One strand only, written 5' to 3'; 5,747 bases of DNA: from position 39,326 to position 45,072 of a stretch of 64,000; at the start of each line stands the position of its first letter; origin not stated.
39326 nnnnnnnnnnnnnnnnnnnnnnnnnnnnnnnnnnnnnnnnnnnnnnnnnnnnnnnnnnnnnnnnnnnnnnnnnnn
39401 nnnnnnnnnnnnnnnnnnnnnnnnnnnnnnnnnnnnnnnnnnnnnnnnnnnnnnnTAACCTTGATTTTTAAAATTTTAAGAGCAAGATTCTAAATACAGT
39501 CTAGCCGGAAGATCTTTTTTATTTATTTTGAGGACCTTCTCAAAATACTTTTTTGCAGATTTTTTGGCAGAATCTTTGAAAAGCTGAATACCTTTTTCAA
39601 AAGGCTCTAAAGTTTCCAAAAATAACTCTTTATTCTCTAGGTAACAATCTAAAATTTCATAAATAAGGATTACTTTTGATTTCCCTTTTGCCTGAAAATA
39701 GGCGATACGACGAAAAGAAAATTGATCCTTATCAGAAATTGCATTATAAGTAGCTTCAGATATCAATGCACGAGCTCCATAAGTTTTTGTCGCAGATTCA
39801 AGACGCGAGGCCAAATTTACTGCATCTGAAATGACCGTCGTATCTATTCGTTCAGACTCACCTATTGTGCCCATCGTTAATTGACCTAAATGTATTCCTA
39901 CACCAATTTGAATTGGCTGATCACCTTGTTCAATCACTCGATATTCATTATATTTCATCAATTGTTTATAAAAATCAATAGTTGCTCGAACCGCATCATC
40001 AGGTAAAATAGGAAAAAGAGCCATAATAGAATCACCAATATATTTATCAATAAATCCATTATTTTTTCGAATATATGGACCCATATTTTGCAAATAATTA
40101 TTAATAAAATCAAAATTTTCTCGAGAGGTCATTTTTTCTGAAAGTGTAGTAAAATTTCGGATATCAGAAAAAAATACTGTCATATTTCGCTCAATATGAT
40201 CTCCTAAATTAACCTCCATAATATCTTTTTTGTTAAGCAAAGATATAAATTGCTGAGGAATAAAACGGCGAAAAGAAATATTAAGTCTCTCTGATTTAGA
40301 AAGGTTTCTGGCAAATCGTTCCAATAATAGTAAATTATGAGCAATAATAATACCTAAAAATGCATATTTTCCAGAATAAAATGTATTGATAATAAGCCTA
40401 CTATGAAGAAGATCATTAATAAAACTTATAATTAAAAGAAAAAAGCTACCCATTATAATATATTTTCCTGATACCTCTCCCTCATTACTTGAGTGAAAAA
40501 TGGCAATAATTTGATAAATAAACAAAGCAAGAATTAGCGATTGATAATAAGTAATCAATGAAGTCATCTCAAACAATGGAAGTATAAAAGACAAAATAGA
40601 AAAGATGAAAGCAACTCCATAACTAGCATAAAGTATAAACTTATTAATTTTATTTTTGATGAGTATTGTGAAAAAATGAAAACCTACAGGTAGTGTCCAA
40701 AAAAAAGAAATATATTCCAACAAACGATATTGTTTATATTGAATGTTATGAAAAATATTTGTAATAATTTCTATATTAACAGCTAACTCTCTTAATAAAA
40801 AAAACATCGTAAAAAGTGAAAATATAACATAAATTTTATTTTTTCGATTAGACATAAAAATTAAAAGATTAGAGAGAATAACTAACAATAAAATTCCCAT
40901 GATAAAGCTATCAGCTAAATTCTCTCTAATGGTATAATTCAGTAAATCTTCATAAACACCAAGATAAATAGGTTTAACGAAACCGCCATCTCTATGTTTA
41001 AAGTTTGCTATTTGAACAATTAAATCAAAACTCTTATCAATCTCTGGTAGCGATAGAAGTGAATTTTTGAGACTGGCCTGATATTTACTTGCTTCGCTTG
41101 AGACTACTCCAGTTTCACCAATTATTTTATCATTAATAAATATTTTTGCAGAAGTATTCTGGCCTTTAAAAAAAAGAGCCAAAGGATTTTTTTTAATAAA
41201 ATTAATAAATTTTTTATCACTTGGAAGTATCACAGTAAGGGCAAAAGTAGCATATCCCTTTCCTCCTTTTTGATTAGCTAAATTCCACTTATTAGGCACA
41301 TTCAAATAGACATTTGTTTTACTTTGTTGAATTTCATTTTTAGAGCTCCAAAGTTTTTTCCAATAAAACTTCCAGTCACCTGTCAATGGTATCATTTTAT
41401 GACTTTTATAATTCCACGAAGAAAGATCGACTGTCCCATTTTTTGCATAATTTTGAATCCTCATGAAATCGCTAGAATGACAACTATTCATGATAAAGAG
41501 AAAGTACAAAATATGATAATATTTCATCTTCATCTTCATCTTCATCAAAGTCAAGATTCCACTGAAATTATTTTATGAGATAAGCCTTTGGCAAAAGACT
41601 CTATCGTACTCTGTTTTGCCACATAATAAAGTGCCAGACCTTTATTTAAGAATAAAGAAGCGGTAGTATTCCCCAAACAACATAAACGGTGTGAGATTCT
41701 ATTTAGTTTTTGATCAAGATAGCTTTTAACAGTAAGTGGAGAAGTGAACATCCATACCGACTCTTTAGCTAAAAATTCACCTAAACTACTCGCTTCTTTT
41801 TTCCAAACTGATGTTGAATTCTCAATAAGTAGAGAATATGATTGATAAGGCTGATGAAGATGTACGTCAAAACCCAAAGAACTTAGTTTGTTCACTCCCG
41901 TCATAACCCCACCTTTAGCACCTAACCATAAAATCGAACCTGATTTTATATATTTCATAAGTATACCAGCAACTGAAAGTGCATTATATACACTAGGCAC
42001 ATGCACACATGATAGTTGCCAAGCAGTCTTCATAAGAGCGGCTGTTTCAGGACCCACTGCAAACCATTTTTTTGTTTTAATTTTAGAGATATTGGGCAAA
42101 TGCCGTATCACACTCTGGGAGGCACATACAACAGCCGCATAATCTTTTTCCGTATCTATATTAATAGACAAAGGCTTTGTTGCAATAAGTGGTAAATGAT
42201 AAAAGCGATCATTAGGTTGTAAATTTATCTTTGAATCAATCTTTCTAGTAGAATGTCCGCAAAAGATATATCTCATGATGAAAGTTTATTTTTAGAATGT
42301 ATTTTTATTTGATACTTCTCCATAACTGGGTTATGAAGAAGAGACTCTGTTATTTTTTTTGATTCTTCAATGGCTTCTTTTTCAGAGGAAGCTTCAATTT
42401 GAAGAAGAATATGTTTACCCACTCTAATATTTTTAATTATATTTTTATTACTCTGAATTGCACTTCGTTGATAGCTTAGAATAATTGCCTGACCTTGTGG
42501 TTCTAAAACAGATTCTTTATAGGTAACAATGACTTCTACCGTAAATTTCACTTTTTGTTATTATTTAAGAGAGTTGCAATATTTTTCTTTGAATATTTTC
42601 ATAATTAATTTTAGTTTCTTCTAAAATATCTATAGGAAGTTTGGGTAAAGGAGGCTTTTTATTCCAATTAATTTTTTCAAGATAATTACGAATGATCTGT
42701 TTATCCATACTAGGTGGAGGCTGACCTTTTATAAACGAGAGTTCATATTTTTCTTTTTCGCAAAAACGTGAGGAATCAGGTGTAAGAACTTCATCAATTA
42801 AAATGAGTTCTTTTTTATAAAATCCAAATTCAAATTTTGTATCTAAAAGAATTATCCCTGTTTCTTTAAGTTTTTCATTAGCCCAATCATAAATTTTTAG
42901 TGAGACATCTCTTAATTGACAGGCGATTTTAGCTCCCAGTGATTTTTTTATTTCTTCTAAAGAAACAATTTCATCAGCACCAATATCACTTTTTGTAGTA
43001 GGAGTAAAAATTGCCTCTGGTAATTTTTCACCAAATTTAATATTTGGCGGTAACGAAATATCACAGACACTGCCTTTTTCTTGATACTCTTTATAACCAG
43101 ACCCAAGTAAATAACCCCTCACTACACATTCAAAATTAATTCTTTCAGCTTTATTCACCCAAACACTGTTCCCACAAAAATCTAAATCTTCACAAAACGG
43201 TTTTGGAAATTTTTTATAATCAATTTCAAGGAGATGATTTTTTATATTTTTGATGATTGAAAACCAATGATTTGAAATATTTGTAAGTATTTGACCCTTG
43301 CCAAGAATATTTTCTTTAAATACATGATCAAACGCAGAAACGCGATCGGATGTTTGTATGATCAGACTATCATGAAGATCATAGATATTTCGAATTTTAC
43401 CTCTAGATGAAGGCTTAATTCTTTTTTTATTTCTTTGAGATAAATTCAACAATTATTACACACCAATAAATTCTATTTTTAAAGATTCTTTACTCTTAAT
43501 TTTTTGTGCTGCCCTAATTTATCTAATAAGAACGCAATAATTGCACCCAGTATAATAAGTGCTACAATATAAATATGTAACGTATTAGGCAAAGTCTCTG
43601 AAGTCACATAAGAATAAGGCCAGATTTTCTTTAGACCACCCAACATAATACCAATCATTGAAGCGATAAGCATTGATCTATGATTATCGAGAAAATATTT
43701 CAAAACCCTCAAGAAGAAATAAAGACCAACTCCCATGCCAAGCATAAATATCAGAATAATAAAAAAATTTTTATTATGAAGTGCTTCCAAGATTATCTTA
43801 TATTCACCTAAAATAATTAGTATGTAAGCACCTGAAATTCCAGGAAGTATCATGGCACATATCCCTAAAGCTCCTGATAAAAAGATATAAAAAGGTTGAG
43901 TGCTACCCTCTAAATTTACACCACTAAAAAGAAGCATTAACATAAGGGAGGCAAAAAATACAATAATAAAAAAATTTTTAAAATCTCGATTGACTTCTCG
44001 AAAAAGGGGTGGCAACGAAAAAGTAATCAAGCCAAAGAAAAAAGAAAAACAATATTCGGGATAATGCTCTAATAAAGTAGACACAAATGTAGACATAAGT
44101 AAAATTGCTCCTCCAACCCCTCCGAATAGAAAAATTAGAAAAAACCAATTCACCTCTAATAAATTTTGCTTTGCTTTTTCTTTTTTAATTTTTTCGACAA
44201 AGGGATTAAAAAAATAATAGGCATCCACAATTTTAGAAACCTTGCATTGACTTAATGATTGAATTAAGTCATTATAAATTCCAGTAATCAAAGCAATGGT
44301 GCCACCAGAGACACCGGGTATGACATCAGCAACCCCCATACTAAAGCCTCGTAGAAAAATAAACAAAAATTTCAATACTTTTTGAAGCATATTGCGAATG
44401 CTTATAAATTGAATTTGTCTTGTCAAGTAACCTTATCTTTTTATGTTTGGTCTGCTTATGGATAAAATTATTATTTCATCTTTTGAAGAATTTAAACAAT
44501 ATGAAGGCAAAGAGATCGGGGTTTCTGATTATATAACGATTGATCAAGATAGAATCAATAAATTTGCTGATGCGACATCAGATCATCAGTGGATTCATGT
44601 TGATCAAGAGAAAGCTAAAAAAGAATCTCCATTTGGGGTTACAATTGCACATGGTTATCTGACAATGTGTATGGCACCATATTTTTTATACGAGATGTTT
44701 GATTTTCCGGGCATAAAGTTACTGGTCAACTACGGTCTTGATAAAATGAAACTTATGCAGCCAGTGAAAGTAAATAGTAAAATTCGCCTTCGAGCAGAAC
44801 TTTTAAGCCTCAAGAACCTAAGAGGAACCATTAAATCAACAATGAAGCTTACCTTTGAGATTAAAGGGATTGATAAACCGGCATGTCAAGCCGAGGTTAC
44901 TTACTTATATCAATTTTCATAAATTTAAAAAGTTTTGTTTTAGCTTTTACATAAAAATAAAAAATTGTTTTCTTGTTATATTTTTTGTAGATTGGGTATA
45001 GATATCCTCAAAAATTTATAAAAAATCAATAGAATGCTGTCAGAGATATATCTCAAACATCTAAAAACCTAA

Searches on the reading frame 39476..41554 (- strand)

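Call 10: search_protein_families(library=ncbifam, proteins=[window:39476-41554:-], max_evalue=0.001)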
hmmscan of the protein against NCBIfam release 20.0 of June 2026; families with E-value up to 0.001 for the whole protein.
window:39476-41554:- (692 aa): 0 families

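Call 59: search_protein_families(library=pfam, proteins=[window:39476-41554:-], max_evalue=0.001)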
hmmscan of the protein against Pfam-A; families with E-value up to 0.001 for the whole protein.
window:39476-41554:- (692 aa): 2 families
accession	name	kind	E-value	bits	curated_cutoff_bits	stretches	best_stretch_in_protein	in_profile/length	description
PF00211.25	Guanylate_cyc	-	1.7e-19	70.6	21.9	1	457-629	8-177/183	Adenylate and Guanylate cyclase catalytic domain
PF07695.17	7TMR-DISM_7TM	-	2.6e-13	50.8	29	1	211-408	1-200/205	7TM diverse intracellular signalling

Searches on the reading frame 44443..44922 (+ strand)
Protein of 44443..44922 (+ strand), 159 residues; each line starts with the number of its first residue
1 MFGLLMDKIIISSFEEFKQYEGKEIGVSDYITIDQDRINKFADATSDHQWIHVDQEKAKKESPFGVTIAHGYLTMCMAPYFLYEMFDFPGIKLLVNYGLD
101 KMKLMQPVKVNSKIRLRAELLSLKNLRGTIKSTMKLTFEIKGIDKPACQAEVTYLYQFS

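Call 59: search_protein_families(library=pfam, proteins=[window:44443-44922:+], max_evalue=0.001)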
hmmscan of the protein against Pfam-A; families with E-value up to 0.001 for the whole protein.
window:44443-44922:+ (159 aa): 2 families
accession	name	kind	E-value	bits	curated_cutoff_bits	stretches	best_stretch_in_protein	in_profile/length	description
PF01575.25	MaoC_dehydratas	-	4.8e-20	71.8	27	1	19-134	4-115/123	MaoC like domain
PF13452.11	FAS1_DH_region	-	0.00023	21.8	22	1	23-126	5-106/132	FAS1-like, dehydratase domain region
